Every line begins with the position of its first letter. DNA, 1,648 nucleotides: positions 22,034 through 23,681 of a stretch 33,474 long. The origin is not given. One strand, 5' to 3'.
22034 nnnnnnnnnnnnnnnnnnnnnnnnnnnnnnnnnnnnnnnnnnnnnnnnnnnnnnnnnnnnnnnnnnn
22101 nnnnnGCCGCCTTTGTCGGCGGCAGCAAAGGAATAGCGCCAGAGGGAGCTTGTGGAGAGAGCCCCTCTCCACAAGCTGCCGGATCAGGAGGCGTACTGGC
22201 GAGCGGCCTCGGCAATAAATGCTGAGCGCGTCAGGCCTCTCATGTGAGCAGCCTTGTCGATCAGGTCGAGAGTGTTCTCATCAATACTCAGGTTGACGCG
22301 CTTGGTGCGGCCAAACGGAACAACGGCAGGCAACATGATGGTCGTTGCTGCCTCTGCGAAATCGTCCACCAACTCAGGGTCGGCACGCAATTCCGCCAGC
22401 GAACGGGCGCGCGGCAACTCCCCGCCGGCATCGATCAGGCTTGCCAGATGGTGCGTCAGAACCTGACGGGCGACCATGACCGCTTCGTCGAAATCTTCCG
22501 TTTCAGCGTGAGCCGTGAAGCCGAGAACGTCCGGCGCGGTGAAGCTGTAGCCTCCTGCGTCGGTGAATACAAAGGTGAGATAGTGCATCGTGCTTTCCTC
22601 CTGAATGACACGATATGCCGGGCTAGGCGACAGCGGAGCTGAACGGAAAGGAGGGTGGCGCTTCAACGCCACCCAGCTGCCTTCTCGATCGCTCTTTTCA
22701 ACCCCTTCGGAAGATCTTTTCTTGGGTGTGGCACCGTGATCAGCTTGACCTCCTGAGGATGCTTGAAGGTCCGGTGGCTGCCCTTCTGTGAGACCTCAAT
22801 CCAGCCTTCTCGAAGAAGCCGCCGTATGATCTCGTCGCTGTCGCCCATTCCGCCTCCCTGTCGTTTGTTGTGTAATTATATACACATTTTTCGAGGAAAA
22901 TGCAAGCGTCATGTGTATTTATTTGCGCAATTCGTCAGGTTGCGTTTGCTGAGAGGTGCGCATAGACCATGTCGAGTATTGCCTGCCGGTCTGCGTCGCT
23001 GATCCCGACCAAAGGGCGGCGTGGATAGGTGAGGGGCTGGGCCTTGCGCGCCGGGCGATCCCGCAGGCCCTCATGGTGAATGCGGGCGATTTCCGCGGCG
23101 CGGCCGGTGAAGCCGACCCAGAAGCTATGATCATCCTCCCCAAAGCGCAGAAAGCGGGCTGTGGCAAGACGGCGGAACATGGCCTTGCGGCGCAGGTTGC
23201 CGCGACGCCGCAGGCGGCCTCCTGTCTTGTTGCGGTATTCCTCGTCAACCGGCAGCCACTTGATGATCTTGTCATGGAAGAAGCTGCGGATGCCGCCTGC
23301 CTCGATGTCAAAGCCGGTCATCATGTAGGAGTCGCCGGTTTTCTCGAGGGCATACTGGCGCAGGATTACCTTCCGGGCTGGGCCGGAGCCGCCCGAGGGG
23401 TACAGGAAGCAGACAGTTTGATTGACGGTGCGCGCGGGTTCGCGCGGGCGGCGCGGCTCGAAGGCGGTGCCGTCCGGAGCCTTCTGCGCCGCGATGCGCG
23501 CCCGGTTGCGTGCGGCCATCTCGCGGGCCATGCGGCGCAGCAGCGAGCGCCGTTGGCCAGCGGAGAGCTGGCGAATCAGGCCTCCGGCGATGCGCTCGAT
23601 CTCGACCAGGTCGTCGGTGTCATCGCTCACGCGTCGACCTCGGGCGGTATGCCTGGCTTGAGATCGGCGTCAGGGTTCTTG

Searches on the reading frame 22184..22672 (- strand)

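Call 18: search_protein_families(library=phrogs, proteins=[window:22184-22672:-], max_evalue=0.001)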
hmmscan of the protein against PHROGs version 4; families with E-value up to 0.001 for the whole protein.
window:22184-22672:- (162 aa): 2 families
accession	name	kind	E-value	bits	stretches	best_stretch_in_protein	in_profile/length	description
phrog_497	-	moron, auxiliary metabolic gene and host takeover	2.8e-13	51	1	25-158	7-137/342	toxin-antitoxin system HicB-like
phrog_18157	-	transcription regulation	1.5e-06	30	1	115-160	41-86/93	transcriptional repressor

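Call 19: search_protein_families(library=pfam, proteins=[window:22184-22672:-], max_evalue=0.01)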
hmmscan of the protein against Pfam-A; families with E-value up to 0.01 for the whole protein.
window:22184-22672:- (162 aa): 3 families
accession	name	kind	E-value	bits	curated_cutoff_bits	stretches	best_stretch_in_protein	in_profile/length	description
PF15919.11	HicB_lk_antitox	-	7.4e-17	62.1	27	1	39-157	10-123/123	HicB_like antitoxin of bacterial toxin-antitoxin system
PF01402.27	RHH_1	-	3e-07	30.6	20.5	1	125-160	1-36/39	Ribbon-helix-helix protein, copG family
PF08681.18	TacA1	-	0.00013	22.3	21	1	125-161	1-37/80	Antitoxin TacA 1-like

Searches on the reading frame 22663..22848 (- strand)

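Call 19: search_protein_families(library=pfam, proteins=[window:22663-22848:-], max_evalue=0.01)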
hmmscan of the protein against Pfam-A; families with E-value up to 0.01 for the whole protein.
window:22663-22848:- (61 aa): 1 family
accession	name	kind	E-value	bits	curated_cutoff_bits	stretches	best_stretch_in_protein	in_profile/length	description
PF07927.17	HicA_toxin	-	2.5e-18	66.4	27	1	5-60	2-58/58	HicA toxin of bacterial toxin-antitoxin,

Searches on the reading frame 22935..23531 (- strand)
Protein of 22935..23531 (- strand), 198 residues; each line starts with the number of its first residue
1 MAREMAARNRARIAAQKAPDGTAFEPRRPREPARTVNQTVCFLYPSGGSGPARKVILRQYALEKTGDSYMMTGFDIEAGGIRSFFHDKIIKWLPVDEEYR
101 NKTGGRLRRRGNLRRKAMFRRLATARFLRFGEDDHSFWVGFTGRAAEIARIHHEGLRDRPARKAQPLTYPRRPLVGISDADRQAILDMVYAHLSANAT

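Call 18: search_protein_families(library=phrogs, proteins=[window:22935-23531:-], max_evalue=0.001)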
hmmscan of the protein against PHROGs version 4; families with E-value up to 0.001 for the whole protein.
window:22935-23531:- (198 aa): 5 families
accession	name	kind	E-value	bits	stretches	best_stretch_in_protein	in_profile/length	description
phrog_36427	-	unknown function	6.7e-31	108.8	1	2-194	187-363/367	-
phrog_26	-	connector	1.3e-26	94.9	1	1-196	113-229/321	tail completion or Neck1 protein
phrog_8396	-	unknown function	4.1e-21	75.7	1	118-194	1-77/78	-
phrog_28496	-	unknown function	7.4e-09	36.9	1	2-122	35-144/172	-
phrog_37541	-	unknown function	9.5e-06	26.8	1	3-31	36-64/76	-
